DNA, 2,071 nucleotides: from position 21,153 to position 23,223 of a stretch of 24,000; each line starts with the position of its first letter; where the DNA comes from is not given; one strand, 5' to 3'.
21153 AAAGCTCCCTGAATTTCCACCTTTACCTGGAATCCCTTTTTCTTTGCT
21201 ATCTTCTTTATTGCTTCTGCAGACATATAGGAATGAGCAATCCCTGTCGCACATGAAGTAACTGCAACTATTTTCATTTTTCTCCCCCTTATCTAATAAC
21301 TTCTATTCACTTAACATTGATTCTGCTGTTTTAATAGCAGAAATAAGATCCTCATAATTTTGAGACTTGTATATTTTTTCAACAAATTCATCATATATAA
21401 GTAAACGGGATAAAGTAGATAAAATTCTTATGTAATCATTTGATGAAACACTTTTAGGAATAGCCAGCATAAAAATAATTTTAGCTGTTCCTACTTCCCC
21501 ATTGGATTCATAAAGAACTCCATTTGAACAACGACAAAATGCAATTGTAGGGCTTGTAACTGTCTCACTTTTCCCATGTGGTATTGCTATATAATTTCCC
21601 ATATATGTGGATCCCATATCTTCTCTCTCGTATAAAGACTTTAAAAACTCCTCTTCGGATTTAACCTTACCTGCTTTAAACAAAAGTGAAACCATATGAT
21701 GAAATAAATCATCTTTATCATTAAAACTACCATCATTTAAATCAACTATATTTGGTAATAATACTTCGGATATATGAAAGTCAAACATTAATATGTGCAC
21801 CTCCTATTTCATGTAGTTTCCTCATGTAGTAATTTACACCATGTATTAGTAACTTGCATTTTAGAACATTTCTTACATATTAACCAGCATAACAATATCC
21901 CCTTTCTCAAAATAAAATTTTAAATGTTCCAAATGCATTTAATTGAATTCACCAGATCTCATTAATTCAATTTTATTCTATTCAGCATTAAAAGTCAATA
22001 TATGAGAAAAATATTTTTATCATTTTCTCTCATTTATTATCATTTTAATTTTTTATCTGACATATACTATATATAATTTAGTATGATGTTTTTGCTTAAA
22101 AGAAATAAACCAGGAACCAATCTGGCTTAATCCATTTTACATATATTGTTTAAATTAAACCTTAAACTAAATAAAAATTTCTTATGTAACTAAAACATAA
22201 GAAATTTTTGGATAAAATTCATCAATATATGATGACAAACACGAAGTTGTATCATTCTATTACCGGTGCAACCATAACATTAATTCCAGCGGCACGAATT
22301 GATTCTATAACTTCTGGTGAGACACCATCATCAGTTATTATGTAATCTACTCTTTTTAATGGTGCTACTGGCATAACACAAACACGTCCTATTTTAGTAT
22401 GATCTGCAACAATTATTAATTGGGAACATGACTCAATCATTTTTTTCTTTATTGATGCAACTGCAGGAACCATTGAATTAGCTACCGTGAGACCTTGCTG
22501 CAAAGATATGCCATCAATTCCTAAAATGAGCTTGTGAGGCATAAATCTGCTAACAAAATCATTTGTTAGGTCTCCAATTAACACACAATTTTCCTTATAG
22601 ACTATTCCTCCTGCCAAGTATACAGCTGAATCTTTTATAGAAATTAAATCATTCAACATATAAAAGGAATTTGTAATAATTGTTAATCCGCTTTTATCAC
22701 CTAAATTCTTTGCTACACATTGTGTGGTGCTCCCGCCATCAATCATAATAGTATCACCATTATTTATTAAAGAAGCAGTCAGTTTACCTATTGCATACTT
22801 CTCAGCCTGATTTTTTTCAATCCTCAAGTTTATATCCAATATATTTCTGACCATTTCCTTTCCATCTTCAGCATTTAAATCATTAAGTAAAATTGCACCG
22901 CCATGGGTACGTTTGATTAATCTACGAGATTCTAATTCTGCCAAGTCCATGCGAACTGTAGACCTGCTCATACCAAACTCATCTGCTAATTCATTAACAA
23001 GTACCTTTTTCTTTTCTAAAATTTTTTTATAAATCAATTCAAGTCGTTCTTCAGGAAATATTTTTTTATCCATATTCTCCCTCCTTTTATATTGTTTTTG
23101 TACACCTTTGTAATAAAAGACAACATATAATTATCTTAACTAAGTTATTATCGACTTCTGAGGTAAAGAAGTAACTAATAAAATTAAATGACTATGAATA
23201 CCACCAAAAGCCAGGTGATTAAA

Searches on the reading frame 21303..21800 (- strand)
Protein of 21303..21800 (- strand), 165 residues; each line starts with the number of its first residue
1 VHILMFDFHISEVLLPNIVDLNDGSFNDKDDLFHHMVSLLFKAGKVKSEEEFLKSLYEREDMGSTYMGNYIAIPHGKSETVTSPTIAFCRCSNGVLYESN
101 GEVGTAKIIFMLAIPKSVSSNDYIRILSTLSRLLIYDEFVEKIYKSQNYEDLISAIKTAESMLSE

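Call 4: search_protein_families(library=pfam, proteins=[window:21303-21800:-])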
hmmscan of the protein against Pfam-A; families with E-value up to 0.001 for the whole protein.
window:21303-21800:- (165 aa): 2 families
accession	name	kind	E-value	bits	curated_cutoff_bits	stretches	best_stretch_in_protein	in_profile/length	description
PF00359.27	PTS_EIIA_2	-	5.3e-35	120.9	27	1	18-157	7-142/144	Phosphoenolpyruvate-dependent sugar phosphotransferase system, EIIA 2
PF07565.18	Band_3_cyto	-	7e-05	23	34.3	1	77-157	198-278/294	Band 3 cytoplasmic domain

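Call 5: search_protein_families(library=ncbifam, proteins=[window:21303-21800:-])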
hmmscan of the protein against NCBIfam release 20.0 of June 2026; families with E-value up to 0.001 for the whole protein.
window:21303-21800:- (165 aa): 9 families
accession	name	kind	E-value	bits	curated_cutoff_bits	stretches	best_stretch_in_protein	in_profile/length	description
TIGR00848.1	fruA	subfamily_domain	4.4e-31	107.5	103.5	1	18-143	6-129/129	fructose PTS transporter subunit IIA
NF007293.0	PRK09765.1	equivalog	3e-24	85.5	763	1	17-158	11-151/639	PTS 2-O-a-mannosyl-D-glycerate transporter subunit IIABC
NF007389.0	PRK09913.1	equivalog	4.8e-20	72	151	1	27-148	16-135/148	PTS fructose transporter subunit IIA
TIGR01419.1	nitro_reg_IIA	equivalog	4.4e-13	49.3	138.7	1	21-152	12-139/145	PTS IIA-like nitrogen regulatory protein PtsN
NF008319.0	PRK11109.1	equivalog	8.2e-13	48.4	302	1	25-158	14-141/376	fused PTS fructose transporter subunit IIA/HPr protein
NF011663.0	PRK15083.1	subfamily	2.4e-12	45.7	589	1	28-158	510-636/639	PTS mannitol transporter subunit IICBA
NF008145.0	PRK10896.1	equivalog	1.9e-08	34.2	221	1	52-160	50-157/161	PTS IIA-like nitrogen regulatory protein PtsN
NF010351.0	PRK13779.1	equivalog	4.9e-07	28.9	766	1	24-155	13-138/503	bifunctional PTS system fructose-specific transporter subunit IIA/HPr protein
TIGR00834.1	ae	subfamily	0.00042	18.5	599.45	1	76-157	189-270/900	anion exchange protein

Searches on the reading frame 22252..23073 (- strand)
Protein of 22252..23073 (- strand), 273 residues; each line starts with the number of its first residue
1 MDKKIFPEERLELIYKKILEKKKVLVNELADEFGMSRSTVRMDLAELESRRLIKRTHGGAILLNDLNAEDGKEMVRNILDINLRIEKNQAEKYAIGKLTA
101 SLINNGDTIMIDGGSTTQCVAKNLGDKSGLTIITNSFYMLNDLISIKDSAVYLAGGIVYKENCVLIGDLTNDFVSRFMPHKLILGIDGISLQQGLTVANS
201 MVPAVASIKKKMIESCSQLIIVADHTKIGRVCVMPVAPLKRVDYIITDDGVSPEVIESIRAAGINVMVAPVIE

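Call 86: search_protein_families(library=ncbifam, proteins=[window:22252-23073:-], max_evalue=1e-8)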
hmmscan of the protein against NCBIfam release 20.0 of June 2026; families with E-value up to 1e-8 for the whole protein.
window:22252-23073:- (273 aa): 10 families
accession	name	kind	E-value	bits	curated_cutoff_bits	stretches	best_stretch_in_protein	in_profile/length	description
NF041397.1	TranRegGlpR_Halo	equivalog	4.8e-48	164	300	1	6-267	2-250/253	HTH-type transcriptional regulator GlpR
NF040755.1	AgaR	equivalog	1.2e-44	152.4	260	1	9-268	6-255/256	transcriptional repressor AgaR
NF007753.1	PRK10434.1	equivalog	5.2e-44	150.7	350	1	7-268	3-252/253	glucitol operon DNA-binding transcriptional repressor SrlR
NF007316.0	PRK09802.1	equivalog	2.8e-42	144.8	351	1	8-269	16-267/269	DeoR family transcriptional regulator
NF040887.2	trans_reg_YciT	exception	3e-36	125.3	450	1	10-267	4-244/246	DNA-binding transcriptional regulator YciT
NF008154.0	PRK10906.1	equivalog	1e-32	113.5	331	1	17-264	13-247/252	DeoR/GlpR family transcriptional regulator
NF040890.1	trans_reg_YgbI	equivalog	6.1e-32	111.1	400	1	6-269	2-252/253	DNA-binding transcriptional repressor YgbI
NF010034.0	PRK13509.1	equivalog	4.3e-30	104.9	244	1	12-268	8-250/251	HTH-type transcriptional regulator UlaR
NF007961.0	PRK10681.1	equivalog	4.4e-22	78.7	244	1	8-267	6-251/252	DNA-binding transcriptional repressor DeoR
NF007720.0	PRK10411.1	equivalog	4.5e-16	58.9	259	1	12-250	7-234/243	L-fucose operon activator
